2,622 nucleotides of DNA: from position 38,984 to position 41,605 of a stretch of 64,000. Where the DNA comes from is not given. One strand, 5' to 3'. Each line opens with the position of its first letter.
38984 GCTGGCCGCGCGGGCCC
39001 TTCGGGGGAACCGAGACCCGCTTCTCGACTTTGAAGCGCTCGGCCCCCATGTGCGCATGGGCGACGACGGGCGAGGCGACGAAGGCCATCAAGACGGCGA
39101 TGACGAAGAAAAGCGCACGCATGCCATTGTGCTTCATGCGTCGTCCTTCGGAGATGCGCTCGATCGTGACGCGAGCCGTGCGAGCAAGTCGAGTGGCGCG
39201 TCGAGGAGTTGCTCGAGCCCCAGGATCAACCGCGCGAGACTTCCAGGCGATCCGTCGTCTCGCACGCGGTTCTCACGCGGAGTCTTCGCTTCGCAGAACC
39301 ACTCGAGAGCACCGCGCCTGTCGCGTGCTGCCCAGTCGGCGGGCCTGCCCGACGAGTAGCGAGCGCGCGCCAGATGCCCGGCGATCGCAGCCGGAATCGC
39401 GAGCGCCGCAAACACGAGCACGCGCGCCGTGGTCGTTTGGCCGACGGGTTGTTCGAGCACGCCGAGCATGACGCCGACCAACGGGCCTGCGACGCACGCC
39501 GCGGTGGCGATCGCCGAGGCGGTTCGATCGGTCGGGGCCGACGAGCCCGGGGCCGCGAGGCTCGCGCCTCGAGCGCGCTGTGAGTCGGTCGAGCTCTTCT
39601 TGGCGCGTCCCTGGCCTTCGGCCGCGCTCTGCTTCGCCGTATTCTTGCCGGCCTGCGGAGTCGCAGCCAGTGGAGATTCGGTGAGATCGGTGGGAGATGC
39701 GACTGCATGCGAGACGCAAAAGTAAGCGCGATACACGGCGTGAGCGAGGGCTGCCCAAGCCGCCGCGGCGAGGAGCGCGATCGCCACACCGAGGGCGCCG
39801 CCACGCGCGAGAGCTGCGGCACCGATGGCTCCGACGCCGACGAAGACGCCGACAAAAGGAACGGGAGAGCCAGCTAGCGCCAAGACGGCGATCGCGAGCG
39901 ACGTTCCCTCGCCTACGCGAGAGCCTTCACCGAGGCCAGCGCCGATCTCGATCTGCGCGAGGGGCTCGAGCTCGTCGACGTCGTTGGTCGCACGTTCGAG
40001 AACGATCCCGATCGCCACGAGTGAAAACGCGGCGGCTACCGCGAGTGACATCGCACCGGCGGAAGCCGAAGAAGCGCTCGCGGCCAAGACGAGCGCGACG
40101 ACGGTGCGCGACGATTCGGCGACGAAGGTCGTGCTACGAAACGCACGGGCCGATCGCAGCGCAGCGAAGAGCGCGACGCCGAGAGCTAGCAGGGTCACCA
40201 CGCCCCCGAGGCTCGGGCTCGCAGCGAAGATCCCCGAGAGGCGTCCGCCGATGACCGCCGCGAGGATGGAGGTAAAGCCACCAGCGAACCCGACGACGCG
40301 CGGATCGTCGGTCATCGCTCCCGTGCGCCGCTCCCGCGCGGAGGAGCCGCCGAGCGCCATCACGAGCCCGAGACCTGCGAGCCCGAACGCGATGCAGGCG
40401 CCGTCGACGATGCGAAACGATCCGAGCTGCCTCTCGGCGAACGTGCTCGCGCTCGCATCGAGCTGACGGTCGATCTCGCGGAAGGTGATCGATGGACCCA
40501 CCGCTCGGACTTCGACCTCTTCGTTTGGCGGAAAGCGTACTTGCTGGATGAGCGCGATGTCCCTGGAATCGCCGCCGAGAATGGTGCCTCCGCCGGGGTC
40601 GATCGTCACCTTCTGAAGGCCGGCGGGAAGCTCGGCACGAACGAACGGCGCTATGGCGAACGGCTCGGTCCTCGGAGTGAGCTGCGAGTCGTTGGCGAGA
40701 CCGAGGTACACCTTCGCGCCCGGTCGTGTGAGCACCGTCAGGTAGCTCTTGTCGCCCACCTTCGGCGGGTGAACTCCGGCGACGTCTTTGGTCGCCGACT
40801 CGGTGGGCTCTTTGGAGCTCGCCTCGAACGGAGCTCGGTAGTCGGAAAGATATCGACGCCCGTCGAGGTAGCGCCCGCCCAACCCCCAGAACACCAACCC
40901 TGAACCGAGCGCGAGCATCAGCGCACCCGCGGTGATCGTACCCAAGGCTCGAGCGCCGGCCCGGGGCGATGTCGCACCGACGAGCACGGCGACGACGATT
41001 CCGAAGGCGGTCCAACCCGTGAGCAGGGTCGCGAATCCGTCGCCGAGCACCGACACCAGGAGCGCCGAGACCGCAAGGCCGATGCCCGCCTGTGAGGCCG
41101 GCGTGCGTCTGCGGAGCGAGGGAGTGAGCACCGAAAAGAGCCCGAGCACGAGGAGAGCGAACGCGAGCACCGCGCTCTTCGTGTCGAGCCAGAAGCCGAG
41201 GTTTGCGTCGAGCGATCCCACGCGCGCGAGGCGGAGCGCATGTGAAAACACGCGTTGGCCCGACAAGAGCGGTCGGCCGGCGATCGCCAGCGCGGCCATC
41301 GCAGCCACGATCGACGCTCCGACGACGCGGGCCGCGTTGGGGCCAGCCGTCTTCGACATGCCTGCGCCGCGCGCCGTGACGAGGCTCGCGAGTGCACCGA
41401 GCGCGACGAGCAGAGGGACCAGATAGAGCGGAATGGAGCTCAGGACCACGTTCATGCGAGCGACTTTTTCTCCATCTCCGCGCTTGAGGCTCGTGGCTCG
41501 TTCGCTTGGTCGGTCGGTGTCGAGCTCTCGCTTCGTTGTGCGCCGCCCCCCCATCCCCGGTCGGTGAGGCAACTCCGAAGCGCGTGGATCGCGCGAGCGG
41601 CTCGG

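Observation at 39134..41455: NuoL-like protein with the GWEGVG glutamate replaced and a PEGA-like domain inserted in a periplasmic loop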

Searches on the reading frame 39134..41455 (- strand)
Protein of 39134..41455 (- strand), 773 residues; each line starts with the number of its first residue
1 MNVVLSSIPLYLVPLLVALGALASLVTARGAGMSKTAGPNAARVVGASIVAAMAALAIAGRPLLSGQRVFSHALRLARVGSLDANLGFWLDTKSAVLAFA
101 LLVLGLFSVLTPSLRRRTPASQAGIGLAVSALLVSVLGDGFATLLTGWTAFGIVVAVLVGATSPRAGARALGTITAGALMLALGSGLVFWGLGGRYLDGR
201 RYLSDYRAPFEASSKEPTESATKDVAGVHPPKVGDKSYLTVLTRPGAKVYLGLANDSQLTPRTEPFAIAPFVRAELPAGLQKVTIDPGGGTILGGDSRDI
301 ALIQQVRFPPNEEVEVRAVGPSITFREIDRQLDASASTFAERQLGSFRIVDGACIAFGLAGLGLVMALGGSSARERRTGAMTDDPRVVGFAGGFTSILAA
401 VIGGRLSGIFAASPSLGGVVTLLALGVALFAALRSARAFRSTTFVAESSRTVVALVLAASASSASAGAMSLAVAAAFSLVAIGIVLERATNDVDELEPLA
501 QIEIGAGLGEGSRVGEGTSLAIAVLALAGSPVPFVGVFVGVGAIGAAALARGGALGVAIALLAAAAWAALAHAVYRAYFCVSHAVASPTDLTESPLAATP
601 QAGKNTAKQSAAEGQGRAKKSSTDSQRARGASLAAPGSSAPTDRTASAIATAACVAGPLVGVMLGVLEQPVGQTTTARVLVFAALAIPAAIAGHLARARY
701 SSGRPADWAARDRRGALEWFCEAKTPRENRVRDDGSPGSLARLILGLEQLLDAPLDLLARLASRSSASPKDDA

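Call 3: search_protein_families(library=pfam, proteins=[window:39134-41455:-], max_evalue=1)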
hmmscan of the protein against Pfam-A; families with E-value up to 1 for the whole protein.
window:39134-41455:- (773 aa): 0 families

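Call 4: search_protein_families(library=ncbifam, proteins=[window:39134-41455:-], max_evalue=1)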
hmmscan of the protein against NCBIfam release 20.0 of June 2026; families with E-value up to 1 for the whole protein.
window:39134-41455:- (773 aa): 1 family
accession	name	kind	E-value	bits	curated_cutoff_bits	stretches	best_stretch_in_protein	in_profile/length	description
TIGR01974.1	NDH_I_L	subfamily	0.0055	15.6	407.5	1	13-161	3-155/630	NADH-quinone oxidoreductase subunit L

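Call 5: find_homologous_proteins(query=window:39134-41455:-, max_evalue=0.001)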
Query window:39134-41455:- (773 aa): 8 proteins with E <= 0.001 among 8000 candidates.
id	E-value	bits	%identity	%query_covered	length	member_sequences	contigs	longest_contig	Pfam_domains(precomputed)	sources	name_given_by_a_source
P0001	0.0e+0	1590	100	100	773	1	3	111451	-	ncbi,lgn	-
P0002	1.2e-155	538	44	99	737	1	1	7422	-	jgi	jgi:hypothetical protein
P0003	5.6e-129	450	42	99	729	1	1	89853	-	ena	-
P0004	7.5e-64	235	43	45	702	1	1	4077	-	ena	-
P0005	3.8e-47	179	33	61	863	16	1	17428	PF00662.27,PF00361.26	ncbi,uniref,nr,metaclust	ncbi:NADH-quinone oxidoreductase subunit L [Sorangium cellulosum]|uniref:NADH dehydrogenase n=1 Tax=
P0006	7.9e-45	172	41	36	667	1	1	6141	-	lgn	-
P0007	9.8e-30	122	39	34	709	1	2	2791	-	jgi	jgi:hypothetical protein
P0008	1.6e-7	48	28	50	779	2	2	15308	PF00662.27,PF00361.26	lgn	-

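Call 6: search_solved_structures(query=window:39134-41455:-, max_evalue=10, show_alignments=3)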
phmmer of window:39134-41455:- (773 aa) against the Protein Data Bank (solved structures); distinct sequences matched with E-value up to 10: 3.
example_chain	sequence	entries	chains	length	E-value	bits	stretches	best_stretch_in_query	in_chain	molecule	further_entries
5dp2_A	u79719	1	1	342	0.7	11.4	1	304-373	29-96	CurF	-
3pes_A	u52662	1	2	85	2.4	9.6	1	663-734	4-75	Uncharacterized protein gp49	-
9g6k_L0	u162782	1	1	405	2.6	9.5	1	578-650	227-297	RRM domain-containing protein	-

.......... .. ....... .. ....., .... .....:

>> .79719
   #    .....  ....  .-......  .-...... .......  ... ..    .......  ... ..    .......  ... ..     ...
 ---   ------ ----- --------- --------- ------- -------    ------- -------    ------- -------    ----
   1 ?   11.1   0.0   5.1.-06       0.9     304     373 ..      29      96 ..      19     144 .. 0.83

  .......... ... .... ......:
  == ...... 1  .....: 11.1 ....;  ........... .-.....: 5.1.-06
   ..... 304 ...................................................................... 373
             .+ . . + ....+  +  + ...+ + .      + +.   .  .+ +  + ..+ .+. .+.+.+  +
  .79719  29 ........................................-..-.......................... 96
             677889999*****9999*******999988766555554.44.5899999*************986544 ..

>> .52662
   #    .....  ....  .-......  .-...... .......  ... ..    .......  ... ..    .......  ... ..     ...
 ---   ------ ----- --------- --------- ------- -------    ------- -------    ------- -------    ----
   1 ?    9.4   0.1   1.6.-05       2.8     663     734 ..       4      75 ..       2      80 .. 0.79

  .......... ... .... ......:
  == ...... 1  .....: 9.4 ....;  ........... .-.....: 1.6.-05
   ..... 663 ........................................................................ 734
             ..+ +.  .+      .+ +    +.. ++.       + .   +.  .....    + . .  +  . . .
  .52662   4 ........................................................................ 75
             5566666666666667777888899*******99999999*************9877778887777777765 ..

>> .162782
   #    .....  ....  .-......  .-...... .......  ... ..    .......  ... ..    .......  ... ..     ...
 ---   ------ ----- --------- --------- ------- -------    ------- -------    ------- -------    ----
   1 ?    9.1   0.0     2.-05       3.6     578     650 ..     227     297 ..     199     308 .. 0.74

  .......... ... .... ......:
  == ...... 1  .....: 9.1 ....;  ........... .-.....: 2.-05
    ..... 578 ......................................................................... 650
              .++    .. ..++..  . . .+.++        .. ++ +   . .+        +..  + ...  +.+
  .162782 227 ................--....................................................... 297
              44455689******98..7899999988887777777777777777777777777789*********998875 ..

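Call 10: find_encoding_contigs(protein=P0001, flank=10000, max_places=3)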
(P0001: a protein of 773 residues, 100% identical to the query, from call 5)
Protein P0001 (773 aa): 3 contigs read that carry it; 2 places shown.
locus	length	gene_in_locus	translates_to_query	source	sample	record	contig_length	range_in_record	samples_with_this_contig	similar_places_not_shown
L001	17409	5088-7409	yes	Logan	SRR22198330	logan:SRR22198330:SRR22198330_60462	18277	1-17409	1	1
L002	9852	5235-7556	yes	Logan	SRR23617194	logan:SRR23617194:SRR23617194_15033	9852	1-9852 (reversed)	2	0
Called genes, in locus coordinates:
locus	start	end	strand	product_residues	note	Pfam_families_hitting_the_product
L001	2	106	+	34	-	?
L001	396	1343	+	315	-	PF03255:ACCA, PF01039:Carboxyl_trans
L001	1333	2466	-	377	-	PF00149:Metallophos, PF12850:Metallophos_2 (weak)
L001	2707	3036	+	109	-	-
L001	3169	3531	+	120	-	PF06155:GBBH-like_N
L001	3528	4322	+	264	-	PF00350:Dynamin_N (faint), PF01926:MMR_HSR1, PF02421:FeoB_N, PF03193:RsgA_GTPase (faint)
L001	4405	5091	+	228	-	PF07638:Sigma70_ECF, PF04542:Sigma70_r2, PF08281:Sigma70_r4_2, PF04545:Sigma70_r4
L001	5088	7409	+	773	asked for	-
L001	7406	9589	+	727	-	PF00361:Proton_antipo_M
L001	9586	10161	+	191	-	PF01327:Pep_deformylase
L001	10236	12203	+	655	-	-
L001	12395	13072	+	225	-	-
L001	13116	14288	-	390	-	PF00070:Pyr_redox (faint), PF01266:DAO (faint), PF01494:FAD_binding_3, PF07992:Pyr_redox_2 (faint)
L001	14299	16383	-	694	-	PF00884:Sulfatase, PF16347:SGSH_C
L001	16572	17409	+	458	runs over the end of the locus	PF00291:PALP, PF00571:CBS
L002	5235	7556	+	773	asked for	-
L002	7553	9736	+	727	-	PF00361:Proton_antipo_M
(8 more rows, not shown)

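Call 11: find_encoding_contigs(protein=P0005, flank=10000, max_places=3)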
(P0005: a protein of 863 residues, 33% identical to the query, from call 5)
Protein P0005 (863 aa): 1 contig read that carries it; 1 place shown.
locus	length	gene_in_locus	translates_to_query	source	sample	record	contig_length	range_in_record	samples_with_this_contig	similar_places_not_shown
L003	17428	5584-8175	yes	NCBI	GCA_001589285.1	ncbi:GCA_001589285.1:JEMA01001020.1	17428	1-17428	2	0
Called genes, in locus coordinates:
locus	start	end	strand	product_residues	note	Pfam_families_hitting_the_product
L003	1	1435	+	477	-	PF01590:GAF, PF13185:GAF_2, PF13492:GAF_3 (weak), PF00211:Guanylate_cyc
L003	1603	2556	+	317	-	PF03255:ACCA, PF01039:Carboxyl_trans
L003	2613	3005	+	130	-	-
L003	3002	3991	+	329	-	PF01118:Semialdhyde_dh (faint), PF01408:GFO_IDH_MocA, PF03447:NAD_binding_3 (weak)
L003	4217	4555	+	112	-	PF06155:GBBH-like_N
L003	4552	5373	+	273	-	-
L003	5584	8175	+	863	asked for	PF00662:Proton_antipo_N, PF00361:Proton_antipo_M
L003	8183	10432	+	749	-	PF00361:Proton_antipo_M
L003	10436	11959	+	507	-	PF00361:Proton_antipo_M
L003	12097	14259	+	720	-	PF01301:Glyco_hydro_35, PF02449:Glyco_hydro_42 (faint)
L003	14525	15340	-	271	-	PF05154:TM2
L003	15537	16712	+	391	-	PF01594:AI-2E_transport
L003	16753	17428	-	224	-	PF00702:Hydrolase (weak), PF12710:HAD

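Call 12: search_solved_structures(query=P0005, max_evalue=1e-20, show_alignments=2)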
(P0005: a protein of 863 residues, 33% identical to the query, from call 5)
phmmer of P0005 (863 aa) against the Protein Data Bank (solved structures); distinct sequences matched with E-value up to 1e-20: 43.
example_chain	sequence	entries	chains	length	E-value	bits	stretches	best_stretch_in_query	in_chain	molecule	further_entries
6hum_F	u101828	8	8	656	2e-113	383.4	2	399-776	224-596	NADH dehydrogenase subunit 5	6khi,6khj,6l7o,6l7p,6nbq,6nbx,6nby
8qby_L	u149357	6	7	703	1.4e-106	360.7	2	395-701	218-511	NADH dehydrogenase subunit L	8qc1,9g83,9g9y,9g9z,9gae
4he8_L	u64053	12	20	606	2.7e-104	353.2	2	386-792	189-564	NADH-quinone oxidoreductase subunit 12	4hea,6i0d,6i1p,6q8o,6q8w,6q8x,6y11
8e9g_L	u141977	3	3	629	4.2e-99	336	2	402-699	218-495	NADH-quinone oxidoreductase, L subunit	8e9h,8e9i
7eu3_F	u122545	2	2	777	6.9e-97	328.7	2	400-639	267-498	NAD(P)H-quinone oxidoreductase subunit F | NADH-plastoquinone oxidoreductase subunit 5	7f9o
7ar7_L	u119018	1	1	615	6.1e-96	325.6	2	400-674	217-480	NADH-ubiquinone oxidoreductase chain 5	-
7a23_a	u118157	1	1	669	8.1e-95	321.8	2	401-674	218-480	Nad5m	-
3rko_L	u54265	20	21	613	2.5e-94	320.2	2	400-664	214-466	NADH-QUINONE OXIDOREDUCTASE SUBUNIT L | Proton-translocating NADH-quinone oxidoreductase, chain L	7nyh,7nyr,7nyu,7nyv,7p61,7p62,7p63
7aqq_L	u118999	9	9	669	2.5e-94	320.2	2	401-674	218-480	NADH-ubiquinone oxidoreductase chain 5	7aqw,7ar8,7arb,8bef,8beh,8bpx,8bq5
7z7r_L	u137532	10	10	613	2.6e-94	320.2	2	400-664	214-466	NADH dehydrogenase subunit L | NADH-quinone oxidoreductase subunit L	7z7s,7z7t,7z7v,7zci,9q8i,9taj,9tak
8e73_5M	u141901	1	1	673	2.1e-93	317.2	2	400-674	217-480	Nad5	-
7wff_F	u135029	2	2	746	1.1e-92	314.8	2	400-639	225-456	NAD(P)H-quinone oxidoreductase subunit 5, chloroplastic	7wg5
9grx_F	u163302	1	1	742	1.2e-89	304.8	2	402-639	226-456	NAD(P)H-quinone oxidoreductase subunit 5, chloroplastic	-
7zm7_5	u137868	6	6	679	4.4e-80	273.1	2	402-638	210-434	NADH-ubiquinone oxidoreductase chain 5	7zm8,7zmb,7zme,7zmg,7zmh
6gcs_5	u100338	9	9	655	7.9e-74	252.4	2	400-687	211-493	ND5 SUBUNIT (NU5M) | Subunit NU5M of NADH:Ubiquinone Oxidoreductase (Complex I) | NADH-ubiquinone oxidoreductase chain 5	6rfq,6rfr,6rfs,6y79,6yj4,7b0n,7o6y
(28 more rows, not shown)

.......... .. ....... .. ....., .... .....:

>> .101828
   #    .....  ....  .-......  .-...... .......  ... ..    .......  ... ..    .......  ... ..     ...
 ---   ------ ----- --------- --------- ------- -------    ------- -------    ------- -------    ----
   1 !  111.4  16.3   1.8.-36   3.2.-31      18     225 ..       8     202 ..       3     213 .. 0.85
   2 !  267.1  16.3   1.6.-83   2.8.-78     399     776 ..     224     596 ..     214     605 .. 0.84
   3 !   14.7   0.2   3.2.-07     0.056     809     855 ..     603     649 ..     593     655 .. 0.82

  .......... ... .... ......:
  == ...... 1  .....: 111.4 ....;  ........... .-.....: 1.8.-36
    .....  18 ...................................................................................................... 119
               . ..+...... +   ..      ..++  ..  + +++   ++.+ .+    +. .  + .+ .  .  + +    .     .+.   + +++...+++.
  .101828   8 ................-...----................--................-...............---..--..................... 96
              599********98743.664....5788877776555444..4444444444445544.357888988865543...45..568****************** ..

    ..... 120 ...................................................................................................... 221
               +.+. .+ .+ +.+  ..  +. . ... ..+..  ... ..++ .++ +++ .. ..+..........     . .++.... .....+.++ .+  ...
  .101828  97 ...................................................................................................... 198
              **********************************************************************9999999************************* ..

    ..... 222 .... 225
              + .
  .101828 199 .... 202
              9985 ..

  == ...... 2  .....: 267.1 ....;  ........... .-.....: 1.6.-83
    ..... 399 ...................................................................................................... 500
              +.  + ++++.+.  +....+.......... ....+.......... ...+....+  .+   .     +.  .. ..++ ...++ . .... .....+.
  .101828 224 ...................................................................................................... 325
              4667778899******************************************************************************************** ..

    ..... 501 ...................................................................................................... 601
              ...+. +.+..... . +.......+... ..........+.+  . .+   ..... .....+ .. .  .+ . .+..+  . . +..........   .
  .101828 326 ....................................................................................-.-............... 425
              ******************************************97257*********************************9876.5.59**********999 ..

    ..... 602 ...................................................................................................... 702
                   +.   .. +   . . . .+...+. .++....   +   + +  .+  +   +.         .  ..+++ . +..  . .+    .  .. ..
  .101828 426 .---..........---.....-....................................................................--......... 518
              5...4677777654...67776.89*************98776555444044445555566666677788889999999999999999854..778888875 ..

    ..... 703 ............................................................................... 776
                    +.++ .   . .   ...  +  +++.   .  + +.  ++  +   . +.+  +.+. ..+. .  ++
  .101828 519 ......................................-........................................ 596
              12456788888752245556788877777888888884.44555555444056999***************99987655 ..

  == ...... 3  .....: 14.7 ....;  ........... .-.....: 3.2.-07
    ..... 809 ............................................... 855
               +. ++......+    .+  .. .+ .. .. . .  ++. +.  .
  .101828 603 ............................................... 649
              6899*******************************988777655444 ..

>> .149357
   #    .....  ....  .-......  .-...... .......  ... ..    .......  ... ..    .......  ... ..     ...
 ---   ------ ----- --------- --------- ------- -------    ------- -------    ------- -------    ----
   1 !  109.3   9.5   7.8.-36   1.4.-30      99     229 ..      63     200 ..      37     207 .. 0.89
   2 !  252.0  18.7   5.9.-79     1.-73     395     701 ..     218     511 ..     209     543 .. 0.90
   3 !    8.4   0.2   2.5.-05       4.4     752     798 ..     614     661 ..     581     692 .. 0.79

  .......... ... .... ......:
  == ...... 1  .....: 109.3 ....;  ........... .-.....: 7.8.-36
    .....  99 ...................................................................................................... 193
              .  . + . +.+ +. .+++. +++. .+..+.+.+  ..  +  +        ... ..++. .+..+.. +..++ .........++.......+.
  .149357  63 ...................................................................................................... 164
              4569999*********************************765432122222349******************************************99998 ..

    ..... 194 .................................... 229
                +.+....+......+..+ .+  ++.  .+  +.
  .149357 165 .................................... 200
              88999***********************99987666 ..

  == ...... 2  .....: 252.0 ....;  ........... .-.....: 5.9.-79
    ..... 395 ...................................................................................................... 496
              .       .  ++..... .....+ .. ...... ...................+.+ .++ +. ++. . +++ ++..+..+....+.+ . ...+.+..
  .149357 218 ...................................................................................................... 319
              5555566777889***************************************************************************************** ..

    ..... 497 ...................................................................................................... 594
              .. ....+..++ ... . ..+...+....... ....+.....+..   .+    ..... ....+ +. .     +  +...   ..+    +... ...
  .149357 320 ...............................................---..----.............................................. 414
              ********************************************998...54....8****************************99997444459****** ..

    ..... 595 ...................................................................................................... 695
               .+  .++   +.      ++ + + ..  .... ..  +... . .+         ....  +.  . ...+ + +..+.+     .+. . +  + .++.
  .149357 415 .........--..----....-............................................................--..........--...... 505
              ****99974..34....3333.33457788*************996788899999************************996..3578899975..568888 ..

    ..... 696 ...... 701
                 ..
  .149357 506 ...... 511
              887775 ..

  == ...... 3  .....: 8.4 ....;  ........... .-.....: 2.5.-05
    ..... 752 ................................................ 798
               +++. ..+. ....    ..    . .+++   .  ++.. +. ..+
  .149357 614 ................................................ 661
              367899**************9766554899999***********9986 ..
